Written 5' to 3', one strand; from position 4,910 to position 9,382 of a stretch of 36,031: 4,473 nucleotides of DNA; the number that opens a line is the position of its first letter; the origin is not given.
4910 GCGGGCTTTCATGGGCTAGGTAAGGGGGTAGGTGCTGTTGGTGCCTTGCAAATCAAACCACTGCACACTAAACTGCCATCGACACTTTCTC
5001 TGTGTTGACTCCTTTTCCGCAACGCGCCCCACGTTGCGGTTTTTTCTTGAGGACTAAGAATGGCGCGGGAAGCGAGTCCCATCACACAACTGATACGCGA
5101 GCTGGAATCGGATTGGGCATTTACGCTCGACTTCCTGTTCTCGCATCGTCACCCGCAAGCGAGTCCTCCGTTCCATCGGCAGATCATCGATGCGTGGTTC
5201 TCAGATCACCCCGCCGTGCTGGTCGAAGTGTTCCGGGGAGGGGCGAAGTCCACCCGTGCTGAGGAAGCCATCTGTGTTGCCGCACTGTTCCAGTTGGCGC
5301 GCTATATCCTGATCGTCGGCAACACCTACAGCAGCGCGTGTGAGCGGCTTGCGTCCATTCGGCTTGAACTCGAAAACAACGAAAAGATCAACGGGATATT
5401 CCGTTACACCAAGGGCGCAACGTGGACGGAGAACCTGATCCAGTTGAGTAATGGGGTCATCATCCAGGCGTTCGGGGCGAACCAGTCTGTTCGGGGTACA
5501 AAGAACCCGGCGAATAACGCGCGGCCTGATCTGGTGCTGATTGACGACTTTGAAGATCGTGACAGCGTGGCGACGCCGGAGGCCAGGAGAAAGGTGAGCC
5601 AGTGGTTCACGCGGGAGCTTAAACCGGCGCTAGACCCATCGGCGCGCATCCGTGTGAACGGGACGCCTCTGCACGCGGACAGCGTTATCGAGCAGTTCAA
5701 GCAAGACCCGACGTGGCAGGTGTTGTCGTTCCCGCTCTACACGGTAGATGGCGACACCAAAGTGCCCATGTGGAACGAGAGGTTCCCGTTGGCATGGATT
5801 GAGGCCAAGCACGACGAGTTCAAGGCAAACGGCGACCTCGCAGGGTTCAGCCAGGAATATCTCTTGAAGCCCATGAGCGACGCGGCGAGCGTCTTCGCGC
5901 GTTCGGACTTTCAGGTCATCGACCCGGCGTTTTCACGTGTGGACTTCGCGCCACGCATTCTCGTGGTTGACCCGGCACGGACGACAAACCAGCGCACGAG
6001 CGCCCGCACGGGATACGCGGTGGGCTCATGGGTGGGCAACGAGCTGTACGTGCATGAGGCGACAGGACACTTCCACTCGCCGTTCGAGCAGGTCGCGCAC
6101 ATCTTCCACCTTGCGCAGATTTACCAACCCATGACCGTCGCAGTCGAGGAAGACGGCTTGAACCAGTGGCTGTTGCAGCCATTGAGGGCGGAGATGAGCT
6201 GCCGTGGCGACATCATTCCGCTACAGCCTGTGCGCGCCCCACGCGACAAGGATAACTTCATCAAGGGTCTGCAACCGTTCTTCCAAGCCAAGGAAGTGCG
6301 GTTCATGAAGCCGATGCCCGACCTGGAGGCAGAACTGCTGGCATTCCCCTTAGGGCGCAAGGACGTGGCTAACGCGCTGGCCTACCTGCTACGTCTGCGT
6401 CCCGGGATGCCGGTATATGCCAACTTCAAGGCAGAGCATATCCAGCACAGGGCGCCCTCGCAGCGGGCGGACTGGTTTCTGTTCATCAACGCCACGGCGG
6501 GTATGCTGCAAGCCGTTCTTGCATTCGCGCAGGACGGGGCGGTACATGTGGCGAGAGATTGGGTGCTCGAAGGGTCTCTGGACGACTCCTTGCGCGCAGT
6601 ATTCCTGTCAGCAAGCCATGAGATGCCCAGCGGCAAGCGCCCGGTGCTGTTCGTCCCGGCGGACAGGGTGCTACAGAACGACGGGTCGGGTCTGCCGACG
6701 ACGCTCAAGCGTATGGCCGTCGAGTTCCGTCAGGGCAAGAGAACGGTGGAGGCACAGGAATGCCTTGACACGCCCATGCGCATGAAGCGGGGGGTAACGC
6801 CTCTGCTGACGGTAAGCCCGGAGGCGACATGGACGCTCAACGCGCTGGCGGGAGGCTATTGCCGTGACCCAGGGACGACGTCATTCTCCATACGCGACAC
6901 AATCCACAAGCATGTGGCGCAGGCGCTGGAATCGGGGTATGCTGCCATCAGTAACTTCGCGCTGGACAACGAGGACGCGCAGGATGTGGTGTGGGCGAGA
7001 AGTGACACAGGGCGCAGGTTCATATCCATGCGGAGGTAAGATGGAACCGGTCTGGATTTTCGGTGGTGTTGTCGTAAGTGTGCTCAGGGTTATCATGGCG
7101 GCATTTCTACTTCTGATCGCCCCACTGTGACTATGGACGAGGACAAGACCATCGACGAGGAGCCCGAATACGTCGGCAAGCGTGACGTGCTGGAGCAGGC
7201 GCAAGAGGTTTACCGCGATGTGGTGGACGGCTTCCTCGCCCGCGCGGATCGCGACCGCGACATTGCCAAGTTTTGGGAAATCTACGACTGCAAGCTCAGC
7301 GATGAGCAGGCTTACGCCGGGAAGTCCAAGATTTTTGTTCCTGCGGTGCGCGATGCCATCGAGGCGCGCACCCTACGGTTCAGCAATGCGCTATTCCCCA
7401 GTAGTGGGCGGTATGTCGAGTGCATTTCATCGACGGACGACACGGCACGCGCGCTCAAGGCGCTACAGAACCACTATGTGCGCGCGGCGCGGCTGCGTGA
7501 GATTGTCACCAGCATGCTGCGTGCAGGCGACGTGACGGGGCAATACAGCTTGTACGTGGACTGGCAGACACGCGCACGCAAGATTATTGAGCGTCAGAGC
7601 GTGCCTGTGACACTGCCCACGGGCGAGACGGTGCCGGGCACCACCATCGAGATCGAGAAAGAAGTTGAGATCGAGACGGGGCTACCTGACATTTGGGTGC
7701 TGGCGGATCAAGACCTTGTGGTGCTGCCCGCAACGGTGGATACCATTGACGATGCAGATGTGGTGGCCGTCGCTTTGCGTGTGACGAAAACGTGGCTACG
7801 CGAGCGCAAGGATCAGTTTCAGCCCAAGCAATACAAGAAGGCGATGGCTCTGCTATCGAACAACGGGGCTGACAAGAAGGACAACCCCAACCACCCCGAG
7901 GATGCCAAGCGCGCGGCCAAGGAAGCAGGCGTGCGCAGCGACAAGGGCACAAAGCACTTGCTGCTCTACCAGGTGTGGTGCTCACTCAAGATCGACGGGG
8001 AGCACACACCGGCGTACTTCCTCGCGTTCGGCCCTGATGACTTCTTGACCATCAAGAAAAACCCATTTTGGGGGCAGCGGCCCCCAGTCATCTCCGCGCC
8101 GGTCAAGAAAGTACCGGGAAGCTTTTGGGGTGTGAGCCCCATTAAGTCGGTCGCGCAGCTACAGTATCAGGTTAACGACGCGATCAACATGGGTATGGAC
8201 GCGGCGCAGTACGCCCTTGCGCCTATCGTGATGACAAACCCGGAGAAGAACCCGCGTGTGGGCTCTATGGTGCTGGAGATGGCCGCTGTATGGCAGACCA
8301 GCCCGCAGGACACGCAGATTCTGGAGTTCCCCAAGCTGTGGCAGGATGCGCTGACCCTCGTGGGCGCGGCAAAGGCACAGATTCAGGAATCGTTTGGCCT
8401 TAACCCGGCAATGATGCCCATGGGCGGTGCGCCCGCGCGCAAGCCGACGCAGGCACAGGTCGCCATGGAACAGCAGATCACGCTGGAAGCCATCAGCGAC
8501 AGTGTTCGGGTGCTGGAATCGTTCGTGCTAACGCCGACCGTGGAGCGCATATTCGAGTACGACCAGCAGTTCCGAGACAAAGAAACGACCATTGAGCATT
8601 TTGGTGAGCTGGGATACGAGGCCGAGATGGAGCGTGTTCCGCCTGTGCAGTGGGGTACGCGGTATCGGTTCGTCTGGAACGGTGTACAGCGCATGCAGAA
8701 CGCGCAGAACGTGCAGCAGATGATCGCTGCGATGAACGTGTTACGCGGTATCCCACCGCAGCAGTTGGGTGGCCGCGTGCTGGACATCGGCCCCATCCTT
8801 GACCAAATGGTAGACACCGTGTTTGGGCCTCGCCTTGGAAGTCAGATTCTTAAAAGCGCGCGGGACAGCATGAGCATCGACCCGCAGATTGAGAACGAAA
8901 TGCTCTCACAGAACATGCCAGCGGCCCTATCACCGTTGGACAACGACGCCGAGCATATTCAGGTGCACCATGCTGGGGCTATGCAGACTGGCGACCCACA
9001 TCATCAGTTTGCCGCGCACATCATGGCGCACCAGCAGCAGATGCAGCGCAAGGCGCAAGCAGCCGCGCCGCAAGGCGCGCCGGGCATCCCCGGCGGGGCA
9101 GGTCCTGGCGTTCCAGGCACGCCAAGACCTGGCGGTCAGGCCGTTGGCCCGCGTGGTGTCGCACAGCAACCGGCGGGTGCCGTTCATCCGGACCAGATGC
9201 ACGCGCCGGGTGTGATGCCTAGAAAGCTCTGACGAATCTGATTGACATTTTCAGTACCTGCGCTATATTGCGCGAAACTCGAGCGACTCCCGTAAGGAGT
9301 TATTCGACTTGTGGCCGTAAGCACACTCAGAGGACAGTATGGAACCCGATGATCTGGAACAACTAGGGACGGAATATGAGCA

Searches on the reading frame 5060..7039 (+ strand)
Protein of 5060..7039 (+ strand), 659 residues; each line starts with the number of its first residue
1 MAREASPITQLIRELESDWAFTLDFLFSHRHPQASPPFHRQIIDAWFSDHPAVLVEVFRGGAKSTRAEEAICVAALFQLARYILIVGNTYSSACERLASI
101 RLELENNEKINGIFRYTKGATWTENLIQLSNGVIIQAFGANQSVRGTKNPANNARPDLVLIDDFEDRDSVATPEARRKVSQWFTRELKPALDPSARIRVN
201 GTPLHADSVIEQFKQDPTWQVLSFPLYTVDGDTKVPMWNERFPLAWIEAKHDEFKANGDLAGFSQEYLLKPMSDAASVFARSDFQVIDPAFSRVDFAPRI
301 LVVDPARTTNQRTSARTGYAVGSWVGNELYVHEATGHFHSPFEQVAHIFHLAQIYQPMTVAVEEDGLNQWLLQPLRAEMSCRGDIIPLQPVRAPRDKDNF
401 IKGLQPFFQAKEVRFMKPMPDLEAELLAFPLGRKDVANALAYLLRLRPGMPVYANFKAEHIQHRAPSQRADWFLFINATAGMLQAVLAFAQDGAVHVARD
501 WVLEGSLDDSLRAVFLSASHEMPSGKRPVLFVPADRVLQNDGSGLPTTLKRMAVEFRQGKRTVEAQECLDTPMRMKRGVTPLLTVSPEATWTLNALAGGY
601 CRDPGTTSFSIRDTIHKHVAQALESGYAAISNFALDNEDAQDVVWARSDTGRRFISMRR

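Call 18: search_protein_families(library=phrogs, proteins=[window:5060-7039:+], max_evalue=0.00001)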
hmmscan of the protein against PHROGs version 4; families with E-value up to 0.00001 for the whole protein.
window:5060-7039:+ (659 aa): 2 families
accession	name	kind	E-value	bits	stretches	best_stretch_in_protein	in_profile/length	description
phrog_38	-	head and packaging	2.5e-63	215.9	1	12-454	261-710/760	terminase large subunit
phrog_14112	-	unknown function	2.1e-07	31.7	1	59-188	111-244/247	-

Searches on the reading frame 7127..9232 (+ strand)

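Call 18: search_protein_families(library=phrogs, proteins=[window:7127-9232:+], max_evalue=0.00001)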
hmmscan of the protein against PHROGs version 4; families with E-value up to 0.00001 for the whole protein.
window:7127-9232:+ (701 aa): 2 families
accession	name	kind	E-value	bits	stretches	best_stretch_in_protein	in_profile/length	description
phrog_1216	-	head and packaging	3.5e-13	50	1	40-490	32-520/714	portal protein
phrog_332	-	connector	2.5e-08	33.8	1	316-594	257-497/560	head-tail adaptor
